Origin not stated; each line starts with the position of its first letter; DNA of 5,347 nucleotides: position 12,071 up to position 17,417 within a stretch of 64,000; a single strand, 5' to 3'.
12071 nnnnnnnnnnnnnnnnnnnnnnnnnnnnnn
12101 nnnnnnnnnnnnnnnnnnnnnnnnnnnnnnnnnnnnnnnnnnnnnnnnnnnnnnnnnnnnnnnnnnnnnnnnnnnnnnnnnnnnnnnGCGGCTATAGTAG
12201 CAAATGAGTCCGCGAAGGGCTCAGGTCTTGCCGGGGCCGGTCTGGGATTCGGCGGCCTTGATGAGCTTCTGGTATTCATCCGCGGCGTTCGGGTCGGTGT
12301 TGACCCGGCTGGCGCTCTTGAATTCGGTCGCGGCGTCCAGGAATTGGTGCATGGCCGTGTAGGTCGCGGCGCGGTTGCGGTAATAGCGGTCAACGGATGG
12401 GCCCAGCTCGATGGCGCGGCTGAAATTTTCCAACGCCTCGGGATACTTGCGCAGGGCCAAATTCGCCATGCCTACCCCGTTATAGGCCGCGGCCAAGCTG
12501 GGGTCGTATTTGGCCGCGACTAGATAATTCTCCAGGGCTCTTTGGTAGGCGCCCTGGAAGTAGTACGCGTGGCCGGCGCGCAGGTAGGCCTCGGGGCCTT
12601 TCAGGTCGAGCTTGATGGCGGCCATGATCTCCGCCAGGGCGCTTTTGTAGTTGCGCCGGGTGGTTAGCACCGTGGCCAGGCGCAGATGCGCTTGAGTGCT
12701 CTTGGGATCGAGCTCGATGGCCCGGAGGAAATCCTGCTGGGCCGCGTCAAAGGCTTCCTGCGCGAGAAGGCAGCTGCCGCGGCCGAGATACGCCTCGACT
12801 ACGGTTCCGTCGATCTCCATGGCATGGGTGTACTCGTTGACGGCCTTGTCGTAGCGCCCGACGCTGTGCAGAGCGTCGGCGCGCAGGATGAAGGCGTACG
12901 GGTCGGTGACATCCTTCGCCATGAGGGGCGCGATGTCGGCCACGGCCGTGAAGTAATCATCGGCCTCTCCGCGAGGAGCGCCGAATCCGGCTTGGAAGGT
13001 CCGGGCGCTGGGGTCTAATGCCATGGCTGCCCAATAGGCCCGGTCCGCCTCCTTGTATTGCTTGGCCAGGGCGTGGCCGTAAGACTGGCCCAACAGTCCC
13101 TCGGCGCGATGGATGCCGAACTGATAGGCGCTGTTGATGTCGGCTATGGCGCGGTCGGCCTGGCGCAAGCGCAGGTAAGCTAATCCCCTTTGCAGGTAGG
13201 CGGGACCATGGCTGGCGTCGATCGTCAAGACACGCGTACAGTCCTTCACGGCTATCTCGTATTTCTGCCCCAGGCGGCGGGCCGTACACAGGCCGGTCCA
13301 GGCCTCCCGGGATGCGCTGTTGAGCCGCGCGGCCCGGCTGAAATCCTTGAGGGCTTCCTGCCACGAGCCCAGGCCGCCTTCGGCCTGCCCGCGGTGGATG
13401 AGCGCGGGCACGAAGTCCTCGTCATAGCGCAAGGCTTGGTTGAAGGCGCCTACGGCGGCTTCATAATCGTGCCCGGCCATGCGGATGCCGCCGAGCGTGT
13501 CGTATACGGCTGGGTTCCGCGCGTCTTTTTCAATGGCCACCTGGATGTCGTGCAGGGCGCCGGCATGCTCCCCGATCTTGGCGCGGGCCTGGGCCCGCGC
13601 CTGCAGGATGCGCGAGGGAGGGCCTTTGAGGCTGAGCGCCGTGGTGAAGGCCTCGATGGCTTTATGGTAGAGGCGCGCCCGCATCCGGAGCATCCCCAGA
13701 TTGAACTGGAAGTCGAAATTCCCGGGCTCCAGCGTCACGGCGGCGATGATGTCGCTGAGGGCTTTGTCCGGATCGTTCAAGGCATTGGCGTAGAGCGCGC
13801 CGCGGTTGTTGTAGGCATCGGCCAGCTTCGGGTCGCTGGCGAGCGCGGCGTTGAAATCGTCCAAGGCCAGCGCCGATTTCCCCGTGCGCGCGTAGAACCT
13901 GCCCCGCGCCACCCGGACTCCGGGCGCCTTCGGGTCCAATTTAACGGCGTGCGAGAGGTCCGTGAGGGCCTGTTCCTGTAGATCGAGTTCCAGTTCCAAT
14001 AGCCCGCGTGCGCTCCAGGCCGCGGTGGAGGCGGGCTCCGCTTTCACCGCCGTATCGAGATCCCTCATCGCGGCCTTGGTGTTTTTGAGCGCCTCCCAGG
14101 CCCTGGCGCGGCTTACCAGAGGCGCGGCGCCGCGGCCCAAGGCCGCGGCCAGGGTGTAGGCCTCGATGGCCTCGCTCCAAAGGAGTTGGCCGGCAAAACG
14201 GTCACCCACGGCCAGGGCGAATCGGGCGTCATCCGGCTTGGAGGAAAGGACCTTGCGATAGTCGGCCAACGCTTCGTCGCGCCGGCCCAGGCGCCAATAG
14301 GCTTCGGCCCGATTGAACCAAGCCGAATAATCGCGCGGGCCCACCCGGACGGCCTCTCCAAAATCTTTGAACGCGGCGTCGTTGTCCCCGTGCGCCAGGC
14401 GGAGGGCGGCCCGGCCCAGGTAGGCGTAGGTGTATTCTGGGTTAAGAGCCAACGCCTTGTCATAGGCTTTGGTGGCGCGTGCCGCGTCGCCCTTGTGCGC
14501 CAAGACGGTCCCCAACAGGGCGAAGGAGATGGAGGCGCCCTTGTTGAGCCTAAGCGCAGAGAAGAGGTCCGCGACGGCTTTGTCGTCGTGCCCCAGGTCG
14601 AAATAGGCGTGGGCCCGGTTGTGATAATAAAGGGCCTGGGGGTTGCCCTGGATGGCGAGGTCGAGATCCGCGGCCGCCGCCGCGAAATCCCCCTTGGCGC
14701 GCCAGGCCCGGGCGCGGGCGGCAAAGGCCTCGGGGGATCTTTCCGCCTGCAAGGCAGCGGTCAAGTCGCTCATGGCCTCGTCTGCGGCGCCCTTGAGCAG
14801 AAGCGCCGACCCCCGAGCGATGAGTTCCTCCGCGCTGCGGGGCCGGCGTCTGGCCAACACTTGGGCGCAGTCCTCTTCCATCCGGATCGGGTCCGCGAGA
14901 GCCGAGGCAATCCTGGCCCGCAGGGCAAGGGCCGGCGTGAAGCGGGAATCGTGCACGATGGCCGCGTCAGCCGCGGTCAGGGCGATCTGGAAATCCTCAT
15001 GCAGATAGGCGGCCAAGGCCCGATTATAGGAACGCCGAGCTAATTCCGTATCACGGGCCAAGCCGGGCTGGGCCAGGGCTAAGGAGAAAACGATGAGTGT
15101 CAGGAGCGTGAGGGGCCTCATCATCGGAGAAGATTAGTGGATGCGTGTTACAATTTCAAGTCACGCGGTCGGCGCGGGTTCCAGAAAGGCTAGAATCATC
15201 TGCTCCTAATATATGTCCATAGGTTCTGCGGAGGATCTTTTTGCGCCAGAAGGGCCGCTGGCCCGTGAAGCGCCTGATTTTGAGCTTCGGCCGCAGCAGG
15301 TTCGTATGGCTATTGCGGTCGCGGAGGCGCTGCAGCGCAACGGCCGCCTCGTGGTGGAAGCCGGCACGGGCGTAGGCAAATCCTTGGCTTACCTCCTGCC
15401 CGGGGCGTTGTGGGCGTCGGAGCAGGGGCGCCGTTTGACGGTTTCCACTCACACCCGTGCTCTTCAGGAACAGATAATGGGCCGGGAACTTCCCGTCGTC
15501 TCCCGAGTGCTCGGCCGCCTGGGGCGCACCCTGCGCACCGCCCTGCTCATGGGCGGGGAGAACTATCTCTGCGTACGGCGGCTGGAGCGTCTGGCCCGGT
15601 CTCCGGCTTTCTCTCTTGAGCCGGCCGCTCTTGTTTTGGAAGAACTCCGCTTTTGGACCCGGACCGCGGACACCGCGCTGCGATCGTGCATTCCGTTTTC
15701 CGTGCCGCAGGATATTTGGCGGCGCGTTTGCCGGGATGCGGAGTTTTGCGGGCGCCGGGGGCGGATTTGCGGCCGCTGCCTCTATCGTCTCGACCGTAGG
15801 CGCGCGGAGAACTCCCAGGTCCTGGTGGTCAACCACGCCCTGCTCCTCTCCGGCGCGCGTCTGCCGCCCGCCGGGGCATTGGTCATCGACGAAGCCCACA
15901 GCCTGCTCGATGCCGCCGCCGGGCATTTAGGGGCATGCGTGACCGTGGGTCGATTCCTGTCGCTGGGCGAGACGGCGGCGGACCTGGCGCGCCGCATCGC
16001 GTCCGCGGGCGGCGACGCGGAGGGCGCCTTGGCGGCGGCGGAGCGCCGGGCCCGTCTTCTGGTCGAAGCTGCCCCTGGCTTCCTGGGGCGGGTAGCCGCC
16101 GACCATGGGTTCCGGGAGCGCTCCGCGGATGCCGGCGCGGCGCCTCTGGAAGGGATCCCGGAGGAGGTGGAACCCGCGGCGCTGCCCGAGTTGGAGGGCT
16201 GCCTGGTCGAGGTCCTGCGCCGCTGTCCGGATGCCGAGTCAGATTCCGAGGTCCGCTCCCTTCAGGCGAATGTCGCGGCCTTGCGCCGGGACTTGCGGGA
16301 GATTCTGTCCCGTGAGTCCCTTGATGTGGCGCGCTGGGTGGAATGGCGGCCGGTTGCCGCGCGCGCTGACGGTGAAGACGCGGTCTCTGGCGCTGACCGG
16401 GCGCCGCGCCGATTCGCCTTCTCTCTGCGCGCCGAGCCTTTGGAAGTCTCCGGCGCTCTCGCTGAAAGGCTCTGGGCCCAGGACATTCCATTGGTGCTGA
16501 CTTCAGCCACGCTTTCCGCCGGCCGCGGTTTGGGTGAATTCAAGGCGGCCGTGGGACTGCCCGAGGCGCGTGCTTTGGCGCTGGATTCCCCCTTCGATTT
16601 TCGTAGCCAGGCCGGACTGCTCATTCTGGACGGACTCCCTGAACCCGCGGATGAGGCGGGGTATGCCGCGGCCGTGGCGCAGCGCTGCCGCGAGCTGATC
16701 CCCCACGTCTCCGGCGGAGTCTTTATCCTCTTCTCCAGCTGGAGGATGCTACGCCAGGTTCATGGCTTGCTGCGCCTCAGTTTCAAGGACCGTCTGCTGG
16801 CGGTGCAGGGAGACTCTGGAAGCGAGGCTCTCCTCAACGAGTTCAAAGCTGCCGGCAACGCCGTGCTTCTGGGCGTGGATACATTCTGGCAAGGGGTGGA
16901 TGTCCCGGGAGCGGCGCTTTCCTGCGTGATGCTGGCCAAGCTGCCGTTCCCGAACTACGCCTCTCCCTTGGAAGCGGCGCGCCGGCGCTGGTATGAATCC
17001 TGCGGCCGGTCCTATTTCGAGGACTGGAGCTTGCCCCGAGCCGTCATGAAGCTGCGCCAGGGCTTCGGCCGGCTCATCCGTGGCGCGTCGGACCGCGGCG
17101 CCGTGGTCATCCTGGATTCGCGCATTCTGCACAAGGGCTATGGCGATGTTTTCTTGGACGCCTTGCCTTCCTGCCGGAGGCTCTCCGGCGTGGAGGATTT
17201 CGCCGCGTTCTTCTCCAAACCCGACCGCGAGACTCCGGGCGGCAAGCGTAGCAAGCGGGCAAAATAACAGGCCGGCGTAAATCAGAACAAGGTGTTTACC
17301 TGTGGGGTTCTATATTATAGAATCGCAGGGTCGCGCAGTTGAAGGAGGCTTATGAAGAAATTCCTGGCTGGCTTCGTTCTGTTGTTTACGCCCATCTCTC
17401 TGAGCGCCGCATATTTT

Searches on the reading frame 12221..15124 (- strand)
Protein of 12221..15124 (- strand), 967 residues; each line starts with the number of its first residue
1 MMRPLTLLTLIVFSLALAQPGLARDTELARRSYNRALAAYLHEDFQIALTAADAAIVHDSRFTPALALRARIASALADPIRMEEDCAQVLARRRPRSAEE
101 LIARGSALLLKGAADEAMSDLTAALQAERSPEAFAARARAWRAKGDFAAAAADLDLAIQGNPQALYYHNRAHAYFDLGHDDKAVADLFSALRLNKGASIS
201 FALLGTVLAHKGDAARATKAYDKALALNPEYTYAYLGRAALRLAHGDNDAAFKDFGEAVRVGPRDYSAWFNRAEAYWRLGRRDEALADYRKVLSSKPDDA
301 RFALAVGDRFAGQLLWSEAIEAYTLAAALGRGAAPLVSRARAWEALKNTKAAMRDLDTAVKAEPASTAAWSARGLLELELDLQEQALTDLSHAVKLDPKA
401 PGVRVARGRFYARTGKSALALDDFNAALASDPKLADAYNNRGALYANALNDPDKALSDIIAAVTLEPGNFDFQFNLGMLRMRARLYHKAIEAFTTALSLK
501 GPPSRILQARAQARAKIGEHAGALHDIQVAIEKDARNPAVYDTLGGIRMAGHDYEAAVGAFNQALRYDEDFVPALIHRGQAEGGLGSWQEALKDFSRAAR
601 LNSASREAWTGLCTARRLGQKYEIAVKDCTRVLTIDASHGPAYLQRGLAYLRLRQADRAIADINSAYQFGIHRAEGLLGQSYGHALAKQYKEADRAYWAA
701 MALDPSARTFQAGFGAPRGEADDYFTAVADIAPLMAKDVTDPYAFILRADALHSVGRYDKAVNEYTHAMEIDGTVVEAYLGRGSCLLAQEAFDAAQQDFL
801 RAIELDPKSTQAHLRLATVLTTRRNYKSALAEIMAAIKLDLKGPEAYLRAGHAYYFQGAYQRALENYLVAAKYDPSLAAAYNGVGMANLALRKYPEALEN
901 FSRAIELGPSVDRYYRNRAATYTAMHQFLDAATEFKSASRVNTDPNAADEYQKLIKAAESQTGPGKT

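Call 33: search_protein_families(library=pfam, proteins=[window:12221-15124:-], max_evalue=0.001)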
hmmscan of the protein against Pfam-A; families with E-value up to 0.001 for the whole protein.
window:12221-15124:- (967 aa): 17 families
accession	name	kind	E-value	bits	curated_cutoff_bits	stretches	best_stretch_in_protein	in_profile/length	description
PF00515.34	TPR_1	-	1.9e-64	211.4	27.8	3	267-299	2-34/34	Tetratricopeptide repeat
PF07719.23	TPR_2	-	8.3e-62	200.7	27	1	268-299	3-34/34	Tetratricopeptide repeat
PF13181.12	TPR_8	-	2.4e-46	152.4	25.7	1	267-299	2-34/34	Tetratricopeptide repeat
PF13414.12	TPR_11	-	1.3e-44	150.1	26.8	2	851-889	1-39/42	TPR repeat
PF13431.12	TPR_17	-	1.7e-35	118.7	24.4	0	424-456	2-33/34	Tetratricopeptide repeat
PF13432.12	TPR_16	-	1e-30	106.2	32.7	4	238-300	3-65/65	Tetratricopeptide repeat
PF13371.12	TPR_9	-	2.1e-28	98.6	35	3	346-407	8-69/73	Tetratricopeptide repeat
PF13428.12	TPR_14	-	1.2e-24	84.7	23.5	1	268-305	3-40/44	Tetratricopeptide repeat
PF14559.12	TPR_19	-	3.2e-19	69.5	25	2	243-305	2-64/68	Tetratricopeptide repeat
PF25062.1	ARM_TT21_N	-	3e-12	47.2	40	0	180-288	78-190/222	Tetratricopeptide repeat protein 21 N-terminal ARM repeat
PF23914.1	TPR_CcmH_CycH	-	7.6e-12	45.8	42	1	200-299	52-154/158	Cytochrome c-type biogenesis protein H TPR domain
PF13424.12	TPR_12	-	2.4e-10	40.9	30.1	0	748-807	9-76/77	Tetratricopeptide repeat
PF14561.12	TPR_20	-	2.2e-07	31.5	25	0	795-842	7-54/90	Tetratricopeptide repeat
PF13429.12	TPR_15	-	2.1e-06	27.8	26.2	0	163-304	115-252/280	Tetratricopeptide repeat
PF01239.28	PPTA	-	0.00033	20.7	29.5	0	257-274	10-27/32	Protein prenyltransferase alpha subunit repeat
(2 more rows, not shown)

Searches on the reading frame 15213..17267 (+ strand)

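Call 33: search_protein_families(library=pfam, proteins=[window:15213-17267:+], max_evalue=0.001)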
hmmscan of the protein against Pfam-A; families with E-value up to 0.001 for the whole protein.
window:15213-17267:+ (684 aa): 2 families
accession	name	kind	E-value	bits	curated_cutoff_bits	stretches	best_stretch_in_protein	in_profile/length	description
PF13307.12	Helicase_C_2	-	5e-41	141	25.3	1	494-653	3-169/170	Helicase C-terminal domain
PF00270.35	DEAD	-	9.3e-09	35.7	26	1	35-91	7-64/167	DEAD/DEAH box helicase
